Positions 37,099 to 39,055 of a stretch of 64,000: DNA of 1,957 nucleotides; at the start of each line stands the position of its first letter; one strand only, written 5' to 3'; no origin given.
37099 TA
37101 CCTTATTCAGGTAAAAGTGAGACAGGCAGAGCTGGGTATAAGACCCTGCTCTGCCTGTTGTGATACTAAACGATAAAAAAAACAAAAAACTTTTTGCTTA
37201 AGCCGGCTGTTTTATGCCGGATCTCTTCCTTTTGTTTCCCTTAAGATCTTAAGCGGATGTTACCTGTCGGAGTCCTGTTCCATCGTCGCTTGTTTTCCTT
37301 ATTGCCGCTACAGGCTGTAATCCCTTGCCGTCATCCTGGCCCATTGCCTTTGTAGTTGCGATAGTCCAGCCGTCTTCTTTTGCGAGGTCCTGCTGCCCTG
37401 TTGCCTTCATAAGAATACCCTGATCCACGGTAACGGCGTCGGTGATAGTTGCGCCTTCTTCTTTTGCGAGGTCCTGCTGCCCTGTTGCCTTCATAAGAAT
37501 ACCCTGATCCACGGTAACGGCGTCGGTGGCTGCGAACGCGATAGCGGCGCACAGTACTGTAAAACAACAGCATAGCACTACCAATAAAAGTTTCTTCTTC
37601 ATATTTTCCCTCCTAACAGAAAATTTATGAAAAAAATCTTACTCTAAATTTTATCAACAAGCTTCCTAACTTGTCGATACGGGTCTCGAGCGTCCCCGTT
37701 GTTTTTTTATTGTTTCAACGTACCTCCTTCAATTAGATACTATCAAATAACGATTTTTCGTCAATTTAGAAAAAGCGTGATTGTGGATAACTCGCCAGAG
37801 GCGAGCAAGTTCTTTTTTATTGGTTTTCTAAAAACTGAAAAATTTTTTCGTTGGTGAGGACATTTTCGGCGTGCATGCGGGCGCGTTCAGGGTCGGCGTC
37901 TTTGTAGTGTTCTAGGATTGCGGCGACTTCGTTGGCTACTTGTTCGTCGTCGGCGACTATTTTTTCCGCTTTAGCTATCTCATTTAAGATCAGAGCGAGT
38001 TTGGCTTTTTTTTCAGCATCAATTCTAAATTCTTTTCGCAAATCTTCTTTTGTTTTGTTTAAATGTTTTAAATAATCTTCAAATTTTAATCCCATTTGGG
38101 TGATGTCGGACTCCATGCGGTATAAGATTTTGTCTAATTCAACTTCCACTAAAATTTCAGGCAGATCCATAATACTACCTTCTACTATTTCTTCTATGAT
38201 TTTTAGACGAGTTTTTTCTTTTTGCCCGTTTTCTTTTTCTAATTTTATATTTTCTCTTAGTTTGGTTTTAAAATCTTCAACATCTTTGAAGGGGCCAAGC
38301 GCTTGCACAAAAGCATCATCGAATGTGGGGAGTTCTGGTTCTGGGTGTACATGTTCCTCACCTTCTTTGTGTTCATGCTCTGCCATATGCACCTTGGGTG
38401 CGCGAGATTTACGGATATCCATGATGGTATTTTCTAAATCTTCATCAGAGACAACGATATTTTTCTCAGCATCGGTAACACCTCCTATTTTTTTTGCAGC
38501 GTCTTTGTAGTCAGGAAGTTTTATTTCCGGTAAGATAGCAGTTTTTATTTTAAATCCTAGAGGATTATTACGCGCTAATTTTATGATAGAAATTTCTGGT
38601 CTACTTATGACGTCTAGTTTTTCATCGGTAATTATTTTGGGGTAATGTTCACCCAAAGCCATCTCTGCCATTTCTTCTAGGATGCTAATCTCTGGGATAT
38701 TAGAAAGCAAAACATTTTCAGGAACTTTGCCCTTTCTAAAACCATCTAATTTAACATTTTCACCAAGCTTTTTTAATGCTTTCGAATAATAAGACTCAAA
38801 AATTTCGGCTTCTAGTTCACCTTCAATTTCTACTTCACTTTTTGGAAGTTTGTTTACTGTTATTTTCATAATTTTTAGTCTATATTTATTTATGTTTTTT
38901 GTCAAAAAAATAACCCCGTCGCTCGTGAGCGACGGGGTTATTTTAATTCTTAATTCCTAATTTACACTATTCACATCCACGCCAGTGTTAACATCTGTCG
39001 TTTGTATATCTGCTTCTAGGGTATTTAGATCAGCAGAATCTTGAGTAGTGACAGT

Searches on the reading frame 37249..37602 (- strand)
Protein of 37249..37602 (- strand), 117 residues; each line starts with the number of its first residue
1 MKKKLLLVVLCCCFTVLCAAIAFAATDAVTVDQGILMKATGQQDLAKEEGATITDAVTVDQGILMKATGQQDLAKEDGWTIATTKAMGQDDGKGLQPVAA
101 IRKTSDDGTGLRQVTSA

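Call 9: search_protein_families(library=pfam, proteins=[window:37249-37602:-])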
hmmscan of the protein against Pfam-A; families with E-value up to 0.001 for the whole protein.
window:37249-37602:- (117 aa): 0 families

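Call 58: find_homologous_proteins(query=window:37249-37602:-, max_evalue=0.00001)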
Query window:37249-37602:- (117 aa): 1 proteins with E <= 0.00001 among 30 candidates.
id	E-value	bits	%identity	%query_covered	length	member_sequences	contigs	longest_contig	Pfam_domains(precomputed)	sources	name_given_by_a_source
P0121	5.0e-54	198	76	100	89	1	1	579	-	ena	-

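Call 60: find_encoding_contigs(protein=P0121, flank=1000, max_places=2)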
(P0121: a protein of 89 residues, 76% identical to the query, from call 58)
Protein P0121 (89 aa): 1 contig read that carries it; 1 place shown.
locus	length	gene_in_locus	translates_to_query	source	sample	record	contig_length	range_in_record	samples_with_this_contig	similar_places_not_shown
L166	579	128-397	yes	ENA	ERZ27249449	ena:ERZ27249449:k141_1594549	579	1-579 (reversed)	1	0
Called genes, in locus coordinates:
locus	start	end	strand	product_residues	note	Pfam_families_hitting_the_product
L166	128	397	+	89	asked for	-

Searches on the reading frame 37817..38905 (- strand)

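Call 9: search_protein_families(library=pfam, proteins=[window:37817-38905:-])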
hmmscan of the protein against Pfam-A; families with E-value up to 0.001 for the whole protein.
window:37817-38905:- (362 aa): 2 families
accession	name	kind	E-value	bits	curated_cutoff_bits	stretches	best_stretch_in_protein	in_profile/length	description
PF05697.18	Trigger_N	-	1.3e-29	103.8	22.2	1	13-162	1-142/144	Bacterial trigger factor protein (TF)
PF05698.19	Trigger_C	-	2.5e-26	93.1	22.7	1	209-341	2-133/162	Bacterial trigger factor protein (TF) C-terminus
